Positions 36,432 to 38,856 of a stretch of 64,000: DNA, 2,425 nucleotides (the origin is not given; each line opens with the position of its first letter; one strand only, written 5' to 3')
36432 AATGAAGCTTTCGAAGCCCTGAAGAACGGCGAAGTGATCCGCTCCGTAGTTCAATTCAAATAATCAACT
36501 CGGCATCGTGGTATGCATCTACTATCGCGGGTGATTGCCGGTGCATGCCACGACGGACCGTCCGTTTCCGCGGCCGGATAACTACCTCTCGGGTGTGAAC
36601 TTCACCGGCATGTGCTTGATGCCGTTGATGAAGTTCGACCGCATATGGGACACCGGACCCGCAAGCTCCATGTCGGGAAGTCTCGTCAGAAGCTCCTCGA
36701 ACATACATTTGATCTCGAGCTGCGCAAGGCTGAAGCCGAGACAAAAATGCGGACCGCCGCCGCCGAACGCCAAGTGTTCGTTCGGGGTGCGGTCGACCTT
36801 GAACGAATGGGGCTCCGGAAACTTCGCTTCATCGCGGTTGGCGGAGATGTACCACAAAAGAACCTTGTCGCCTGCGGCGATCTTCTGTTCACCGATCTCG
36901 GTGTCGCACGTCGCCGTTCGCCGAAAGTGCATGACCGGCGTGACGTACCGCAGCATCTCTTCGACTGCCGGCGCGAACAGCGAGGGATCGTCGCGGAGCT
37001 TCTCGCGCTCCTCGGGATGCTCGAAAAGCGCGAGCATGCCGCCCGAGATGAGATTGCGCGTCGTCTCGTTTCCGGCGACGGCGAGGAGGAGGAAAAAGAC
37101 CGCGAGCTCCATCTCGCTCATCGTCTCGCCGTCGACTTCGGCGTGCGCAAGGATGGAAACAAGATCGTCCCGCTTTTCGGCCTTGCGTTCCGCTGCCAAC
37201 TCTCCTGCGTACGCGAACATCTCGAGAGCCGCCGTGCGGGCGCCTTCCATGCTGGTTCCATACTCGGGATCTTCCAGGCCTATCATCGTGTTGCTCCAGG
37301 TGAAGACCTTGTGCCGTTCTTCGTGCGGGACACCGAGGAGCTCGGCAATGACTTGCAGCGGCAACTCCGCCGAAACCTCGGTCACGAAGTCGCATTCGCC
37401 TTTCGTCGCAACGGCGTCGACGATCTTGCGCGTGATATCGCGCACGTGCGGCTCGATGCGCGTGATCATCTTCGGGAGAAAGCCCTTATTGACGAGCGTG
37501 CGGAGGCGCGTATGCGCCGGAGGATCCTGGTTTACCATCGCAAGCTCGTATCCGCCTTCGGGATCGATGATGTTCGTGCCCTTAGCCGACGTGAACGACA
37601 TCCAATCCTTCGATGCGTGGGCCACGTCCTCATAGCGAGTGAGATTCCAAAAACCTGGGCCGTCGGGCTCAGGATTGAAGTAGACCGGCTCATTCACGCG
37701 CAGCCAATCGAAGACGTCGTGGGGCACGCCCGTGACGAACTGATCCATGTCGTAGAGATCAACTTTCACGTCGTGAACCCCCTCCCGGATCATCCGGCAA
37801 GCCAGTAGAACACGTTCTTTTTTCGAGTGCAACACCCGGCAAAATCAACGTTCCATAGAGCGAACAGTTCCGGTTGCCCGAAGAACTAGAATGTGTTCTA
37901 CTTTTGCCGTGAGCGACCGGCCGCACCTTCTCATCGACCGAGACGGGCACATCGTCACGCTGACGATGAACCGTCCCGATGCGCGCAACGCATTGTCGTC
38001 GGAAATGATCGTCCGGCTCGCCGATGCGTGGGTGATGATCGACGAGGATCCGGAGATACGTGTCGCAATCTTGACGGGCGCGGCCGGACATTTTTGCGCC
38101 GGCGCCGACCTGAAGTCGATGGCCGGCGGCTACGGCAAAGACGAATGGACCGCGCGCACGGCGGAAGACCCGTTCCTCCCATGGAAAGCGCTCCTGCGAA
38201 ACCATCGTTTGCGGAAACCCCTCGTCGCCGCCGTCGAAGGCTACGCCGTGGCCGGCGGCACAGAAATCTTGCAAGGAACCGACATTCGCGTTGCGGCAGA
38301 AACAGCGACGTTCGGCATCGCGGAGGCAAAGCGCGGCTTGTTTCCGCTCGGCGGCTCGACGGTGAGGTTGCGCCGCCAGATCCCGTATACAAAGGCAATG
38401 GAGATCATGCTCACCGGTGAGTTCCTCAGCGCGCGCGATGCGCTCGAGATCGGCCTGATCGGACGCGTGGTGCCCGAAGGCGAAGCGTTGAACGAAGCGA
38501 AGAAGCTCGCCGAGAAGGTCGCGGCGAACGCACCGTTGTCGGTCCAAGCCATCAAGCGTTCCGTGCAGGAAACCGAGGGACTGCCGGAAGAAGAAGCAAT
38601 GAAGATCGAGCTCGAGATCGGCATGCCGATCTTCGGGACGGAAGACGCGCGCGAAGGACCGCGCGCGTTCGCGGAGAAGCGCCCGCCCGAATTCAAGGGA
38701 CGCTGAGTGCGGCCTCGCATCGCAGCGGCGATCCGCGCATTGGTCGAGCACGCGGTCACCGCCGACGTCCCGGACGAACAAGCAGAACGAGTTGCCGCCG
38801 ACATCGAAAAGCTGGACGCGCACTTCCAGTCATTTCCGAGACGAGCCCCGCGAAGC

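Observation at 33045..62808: KstR regulon: a KstR ortholog plus at least eight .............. operators define a sterol side-chain catabolic locus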

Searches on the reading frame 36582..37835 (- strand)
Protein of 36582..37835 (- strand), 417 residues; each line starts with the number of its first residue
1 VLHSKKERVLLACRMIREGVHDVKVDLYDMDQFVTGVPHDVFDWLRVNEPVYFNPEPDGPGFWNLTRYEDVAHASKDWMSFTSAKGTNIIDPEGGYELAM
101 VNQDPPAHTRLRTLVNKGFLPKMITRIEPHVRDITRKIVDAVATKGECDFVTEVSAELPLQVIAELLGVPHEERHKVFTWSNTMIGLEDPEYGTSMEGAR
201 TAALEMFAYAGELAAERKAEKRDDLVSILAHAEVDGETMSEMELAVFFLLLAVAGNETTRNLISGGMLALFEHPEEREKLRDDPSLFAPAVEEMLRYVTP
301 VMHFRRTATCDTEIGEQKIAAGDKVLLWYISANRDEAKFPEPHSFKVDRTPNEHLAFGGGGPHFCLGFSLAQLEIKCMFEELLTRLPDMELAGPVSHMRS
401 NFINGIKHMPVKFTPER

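Call 7: search_protein_families(library=pfam, proteins=[window:36582-37835:-])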
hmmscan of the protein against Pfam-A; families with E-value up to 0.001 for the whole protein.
window:36582-37835:- (417 aa): 1 family
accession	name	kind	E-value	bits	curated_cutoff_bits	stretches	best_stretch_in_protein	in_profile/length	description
PF00067.27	p450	-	6.1e-28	98.2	22.8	1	219-385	235-431/462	Cytochrome P450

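Call 11: search_protein_families(library=ncbifam, proteins=[window:36582-37835:-])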
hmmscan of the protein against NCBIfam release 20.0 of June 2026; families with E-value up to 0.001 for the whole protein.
window:36582-37835:- (417 aa): 10 families
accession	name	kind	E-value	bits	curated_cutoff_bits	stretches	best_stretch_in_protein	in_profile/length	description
NF041802.1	P450_SolI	exception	7.3e-64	215.8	850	1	29-411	23-420/424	solanimycin biosynthesis cytochrome P450 SolI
NF041177.1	Cyp119_Thmprot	equivalog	2.2e-60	204.4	680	1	40-413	3-366/368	cytochrome P450 Cyp119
NF045816.1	PentlenlactSyn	equivalog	4.1e-45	154.1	700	1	104-413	87-396/396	pentalenolactone synthase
TIGR04538.1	P450_cycloAA_1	subfamily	5.5e-44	150.6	500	1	35-397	8-377/395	cytochrome P450, cyclodipeptide synthase-associated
TIGR04515.1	P450_rel_GT_act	subfamily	1.2e-38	133.5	343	1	103-411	95-385/386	P450-derived glycosyltransferase activator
TIGR04458.1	CYP450_TxtE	equivalog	1.5e-35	122.7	500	1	38-394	13-383/403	4-nitrotryptophan synthase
NF050147.1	aminopyruv_ApyO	equivalog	6.7e-15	54.7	525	1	106-393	86-399/444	RiPP biosynthesis cytochrome P450 ApyO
NF051859.1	AlbFlvMonOxTrpSyn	equivalog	2.4e-10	39.6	700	1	202-351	215-384/457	bifunctional albaflavenone monooxygenase/terpene synthase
NF045812.1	PentlenOxigase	equivalog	1.6e-05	23.9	800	0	234-353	232-368/444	pentalenene oxygenase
NF053744.1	FAProxCypCBc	equivalog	0.00039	19.1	600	1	217-350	206-339/416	CYP152 family fatty-acid peroxygenase CypC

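Call 31: search_solved_structures(query=window:36582-37790:-, max_evalue=1e-20)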
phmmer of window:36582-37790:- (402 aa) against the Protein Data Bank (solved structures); distinct sequences matched with E-value up to 1e-20: 397 (the best 60 are shown).
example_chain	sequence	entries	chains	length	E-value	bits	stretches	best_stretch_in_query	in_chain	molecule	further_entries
8vxi_A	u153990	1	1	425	1.5e-153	514.5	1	9-402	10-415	CYP125MRCA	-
8vxg_A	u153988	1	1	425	1.3e-152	511.4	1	8-402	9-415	CYP125MRCA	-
6t0f_A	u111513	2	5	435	6.8e-97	327.9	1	21-398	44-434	Methyl-branched lipid omega-hydroxylase | CYP124 in complex with inhibitor compound 5'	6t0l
2wm4_A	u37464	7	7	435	7.3e-97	327.8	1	21-398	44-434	PUTATIVE CYTOCHROME P450 124 | Methyl-branched lipid omega-hydroxylase | CYP124 in complex with inhibitor carbethoxyhexyl imidazole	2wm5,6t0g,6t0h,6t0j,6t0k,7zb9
8fjo_A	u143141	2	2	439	8e-94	317.8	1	42-399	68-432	Cytochrome P450 124A1, Cyp124A1 | Cytochrome P450 124A1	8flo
6cvc_A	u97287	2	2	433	9.5e-94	317.6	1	42-398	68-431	Cytochrome P450 124A1, Cyp124A1 | Cytochrome P450 124A1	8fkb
8gdi_A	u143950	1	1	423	1.1e-93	317.4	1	42-398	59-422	Cytochrome P450 124A1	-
5dqn_A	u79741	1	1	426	1.8e-86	293.6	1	21-399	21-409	Cytochrome P450 CYP125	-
4apy_A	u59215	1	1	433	2.6e-86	293.1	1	21-399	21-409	P450 HEME-THIOLATE PROTEIN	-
7qke_A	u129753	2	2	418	4.6e-84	285.7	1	22-399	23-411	Steroid C26-monooxygenase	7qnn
7qwn_A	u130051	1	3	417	1.7e-83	283.8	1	22-399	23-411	Steroid C26-monooxygenase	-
7r1i_A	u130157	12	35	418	1.7e-83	283.8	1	22-399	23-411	Steroid C26-monooxygenase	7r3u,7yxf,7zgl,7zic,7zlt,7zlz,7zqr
2xn8_A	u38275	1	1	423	1.7e-83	283.8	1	22-399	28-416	PUTATIVE CYTOCHROME P450 125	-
2xc3_A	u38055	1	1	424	1.7e-83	283.8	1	22-399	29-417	PUTATIVE CYTOCHROME P450 125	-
2x5l_A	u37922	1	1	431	1.8e-83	283.7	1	22-399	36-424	PUTATIVE CYTOCHROME P450 125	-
3ivy_A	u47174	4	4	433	1.9e-83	283.7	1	22-399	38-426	Cytochrome P450 CYP125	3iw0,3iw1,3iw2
2x5w_A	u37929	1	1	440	2e-83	283.6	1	22-399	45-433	PUTATIVE CYTOCHROME P450 125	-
5li6_A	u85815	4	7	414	3.2e-82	279.6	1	10-397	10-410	Putative cytochrome P450 126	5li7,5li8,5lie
6bld_A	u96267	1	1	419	4.7e-81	275.8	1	40-398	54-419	Cytochrome P450 268A2 Cyp268A2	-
2xkr_A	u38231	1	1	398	3.3e-77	263.1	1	10-401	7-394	PUTATIVE CYTOCHROME P450 142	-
2yoo_A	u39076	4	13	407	1.6e-76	260.8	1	10-401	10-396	P450 HEME-THIOLATE PROTEIN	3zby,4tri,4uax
7smz_A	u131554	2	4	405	1.8e-75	257.4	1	10-402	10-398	Cytochrome P450 142A3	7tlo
4l0e_A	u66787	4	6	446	2.8e-75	256.8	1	25-401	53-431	P450 monooxygenase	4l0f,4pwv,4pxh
7sh5_A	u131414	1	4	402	6.2e-75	255.6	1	10-402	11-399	Cytochrome P450 142A3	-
6gmf_A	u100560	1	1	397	2e-70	240.8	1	45-399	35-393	Putative cytochrome P450 hydroxylase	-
3tkt_A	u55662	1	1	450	5.6e-70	239.3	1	25-398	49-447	Cytochrome P450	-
4rm4_A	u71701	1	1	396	2.3e-69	237.3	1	25-397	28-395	Cytochrome P450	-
5ofq_A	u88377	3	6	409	2.8e-68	233.7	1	22-398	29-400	Cytochrome P450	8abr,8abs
6hqg_A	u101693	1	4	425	3.7e-68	233.3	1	13-397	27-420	Cytochrome P450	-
1cpt_A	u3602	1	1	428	6.8e-66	225.9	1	23-399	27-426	CYTOCHROME P450-TERP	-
3rwl_A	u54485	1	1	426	7.2e-66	225.8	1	18-397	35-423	Cytochrome P450 alkane hydroxylase 1 CYP153A7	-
8euh_A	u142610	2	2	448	8.2e-66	225.6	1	23-399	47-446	Cytochrome P450-terp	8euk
7y9o_A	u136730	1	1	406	1e-65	225.3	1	23-395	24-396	Cytochrome P450 monooxygenase YjiB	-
8eul_A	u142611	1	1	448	1.1e-65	225.1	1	23-399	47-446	Cytochrome P450-terp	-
5fyf_A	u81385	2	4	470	3e-65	223.7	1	25-401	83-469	CYTOCHROME P450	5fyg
9kki_A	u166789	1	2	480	1.1e-64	221.8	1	25-401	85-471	Cytochrome P450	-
8hgd_B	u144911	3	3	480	1.1e-64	221.8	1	25-401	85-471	Cytochrome P450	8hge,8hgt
9uy0_A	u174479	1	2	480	1.6e-64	221.4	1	25-401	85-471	Cytochrome P450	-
7y97_A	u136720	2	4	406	1.9e-64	221.1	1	23-395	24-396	Cytochrome P450 monooxygenase YjiB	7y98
9ixl_B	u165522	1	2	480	4.1e-64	220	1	25-401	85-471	Cytochrome P450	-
8b2p_A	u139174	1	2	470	5e-64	219.7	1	27-400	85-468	Cytochrome P450 alkane hydroxylase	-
4yzr_A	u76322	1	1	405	5.9e-64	219.5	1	61-398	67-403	Polyketide biosynthesis cytochrome P450 PksS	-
5l90_A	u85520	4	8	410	1.4e-62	214.9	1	27-396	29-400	Cytochrome P450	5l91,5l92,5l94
7ant_A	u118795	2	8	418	1.2e-61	211.9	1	11-398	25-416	Cytochrome P450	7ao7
6gk5_A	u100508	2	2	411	1.9e-61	211.2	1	83-379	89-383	Cytochrome P450 CYP267B1 protein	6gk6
2wgy_A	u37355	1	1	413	8.4e-61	209.1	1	23-378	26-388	CYTOCHROME P450 130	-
5vws_A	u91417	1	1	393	1.4e-60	208.4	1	26-376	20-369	Cytochrome P450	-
6hqw_A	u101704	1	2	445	2.2e-60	207.7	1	15-397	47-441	Cytochrome P450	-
2wh8_A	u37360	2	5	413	3e-60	207.3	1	23-378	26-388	PUTATIVE CYTOCHROME P450 130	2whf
2uuq_A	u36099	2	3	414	3.1e-60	207.2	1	23-378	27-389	CYTOCHROME P450 130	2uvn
6hqd_A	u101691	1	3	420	5.8e-60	206.3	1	14-398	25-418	Cytochrome P450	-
9vfd_A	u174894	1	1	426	6.2e-60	206.2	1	14-398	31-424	Cytochrome P450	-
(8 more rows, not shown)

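Call 72: search_solved_structures(query=window:36582-37793:-, max_evalue=1e-140, show_alignments=1)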
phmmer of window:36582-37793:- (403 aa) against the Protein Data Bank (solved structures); distinct sequences matched with E-value up to 1e-140: 2.
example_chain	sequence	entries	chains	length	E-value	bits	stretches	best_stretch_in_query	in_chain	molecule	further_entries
8vxi_A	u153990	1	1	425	1.4e-153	514.6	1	10-403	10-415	CYP125MRCA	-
8vxg_A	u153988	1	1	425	1.2e-152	511.5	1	9-403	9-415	CYP125MRCA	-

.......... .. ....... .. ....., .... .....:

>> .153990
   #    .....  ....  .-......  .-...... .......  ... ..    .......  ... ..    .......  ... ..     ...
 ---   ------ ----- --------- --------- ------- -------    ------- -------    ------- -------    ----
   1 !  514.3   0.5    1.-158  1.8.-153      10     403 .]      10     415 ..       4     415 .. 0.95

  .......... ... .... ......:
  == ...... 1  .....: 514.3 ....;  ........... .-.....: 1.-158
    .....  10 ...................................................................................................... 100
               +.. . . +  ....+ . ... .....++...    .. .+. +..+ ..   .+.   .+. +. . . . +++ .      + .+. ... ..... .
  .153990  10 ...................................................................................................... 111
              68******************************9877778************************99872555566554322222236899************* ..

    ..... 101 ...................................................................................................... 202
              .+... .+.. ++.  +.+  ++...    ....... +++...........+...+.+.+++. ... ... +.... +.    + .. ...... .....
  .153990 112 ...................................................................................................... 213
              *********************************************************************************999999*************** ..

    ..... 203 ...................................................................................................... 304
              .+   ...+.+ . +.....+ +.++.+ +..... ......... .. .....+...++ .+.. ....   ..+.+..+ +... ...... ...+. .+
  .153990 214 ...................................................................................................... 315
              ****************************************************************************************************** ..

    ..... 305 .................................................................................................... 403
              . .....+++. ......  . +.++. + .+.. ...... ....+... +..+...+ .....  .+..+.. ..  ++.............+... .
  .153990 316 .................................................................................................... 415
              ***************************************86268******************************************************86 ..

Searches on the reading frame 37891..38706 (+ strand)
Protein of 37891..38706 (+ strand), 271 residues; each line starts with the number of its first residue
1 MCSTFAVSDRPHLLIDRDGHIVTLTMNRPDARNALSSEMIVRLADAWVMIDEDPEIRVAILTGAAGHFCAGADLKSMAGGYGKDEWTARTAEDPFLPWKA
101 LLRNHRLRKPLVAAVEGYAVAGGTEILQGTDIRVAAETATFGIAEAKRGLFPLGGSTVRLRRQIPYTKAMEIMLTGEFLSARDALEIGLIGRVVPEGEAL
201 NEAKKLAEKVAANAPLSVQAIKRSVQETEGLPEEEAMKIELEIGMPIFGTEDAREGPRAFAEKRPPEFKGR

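Call 7: search_protein_families(library=pfam, proteins=[window:37891-38706:+])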
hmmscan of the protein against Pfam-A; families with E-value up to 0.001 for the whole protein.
window:37891-38706:+ (271 aa): 2 families
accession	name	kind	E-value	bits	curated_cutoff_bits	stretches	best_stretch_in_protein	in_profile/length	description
PF00378.25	ECH_1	-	1.2e-58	198.8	27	1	19-270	4-250/251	Enoyl-CoA hydratase/isomerase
PF16113.10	ECH_2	-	6.5e-33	115.1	27.2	1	23-200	3-178/335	Enoyl-CoA hydratase/isomerase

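Call 93: search_protein_families(library=ncbifam, proteins=[window:37909-38706:+], max_evalue=1e-30)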
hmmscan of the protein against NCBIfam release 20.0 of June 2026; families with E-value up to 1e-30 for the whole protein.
window:37909-38706:+ (265 aa): 43 families (the best 25 are shown)
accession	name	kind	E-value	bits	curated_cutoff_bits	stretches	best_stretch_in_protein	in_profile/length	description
NF005864.0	PRK07799.1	equivalog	2.3e-118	394.2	316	1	2-265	5-266/266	crotonase/enoyl-CoA hydratase family protein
NF051848.1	EnCoAHydtEchA19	equivalog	7.4e-111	369.8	400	1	6-265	1-258/258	enoyl-CoA hydratase EchA19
NF006100.0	PRK08252.1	subfamily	5.6e-77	258.8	282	1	6-265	4-254/254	crotonase/enoyl-CoA hydratase family protein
NF005126.0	PRK06563.1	subfamily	8e-68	228.6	261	1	5-265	7-263/263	crotonase/enoyl-CoA hydratase family protein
NF042430.2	EnCoAhydt_DpgD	equivalog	2e-61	207.7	400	1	10-264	2-257/258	enoyl-CoA-hydratase DpgD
NF006007.0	PRK08138.1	subfamily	2.5e-61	207.3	355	1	13-265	16-261/261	enoyl-CoA hydratase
NF006108.0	PRK08259.1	equivalog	2.3e-60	204.2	273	1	6-256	4-246/256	crotonase/enoyl-CoA hydratase family protein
NF004517.0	PRK05862.1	equivalog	1.4e-54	185.3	396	1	6-264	5-256/257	enoyl-CoA hydratase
NF004840.0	PRK06190.1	equivalog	1.6e-54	185.3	253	1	5-237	4-231/260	enoyl-CoA hydratase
NF007239.0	PRK09674.1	equivalog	3.3e-54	184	371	1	6-265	5-257/257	2,3-dehydroadipyl-CoA hydratase PaaF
NF004475.0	PRK05809.1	subfamily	3e-52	177.7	394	1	7-265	6-260/260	short-chain-enoyl-CoA hydratase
NF046063.1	oxepin_alt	equivalog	8.6e-52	176.1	300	1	7-261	2-254/254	oxepin-CoA hydrolase, alternative type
NF006008.0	PRK08139.1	equivalog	8.1e-51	173.1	313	1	3-264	9-265/266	enoyl-CoA hydratase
NF005802.0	PRK07657.1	equivalog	3.9e-50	170.8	363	1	12-264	11-259/260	enoyl-CoA hydratase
NF006566.0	PRK09076.1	subfamily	8.4e-50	169.8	286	1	6-263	6-258/260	enoyl-CoA hydratase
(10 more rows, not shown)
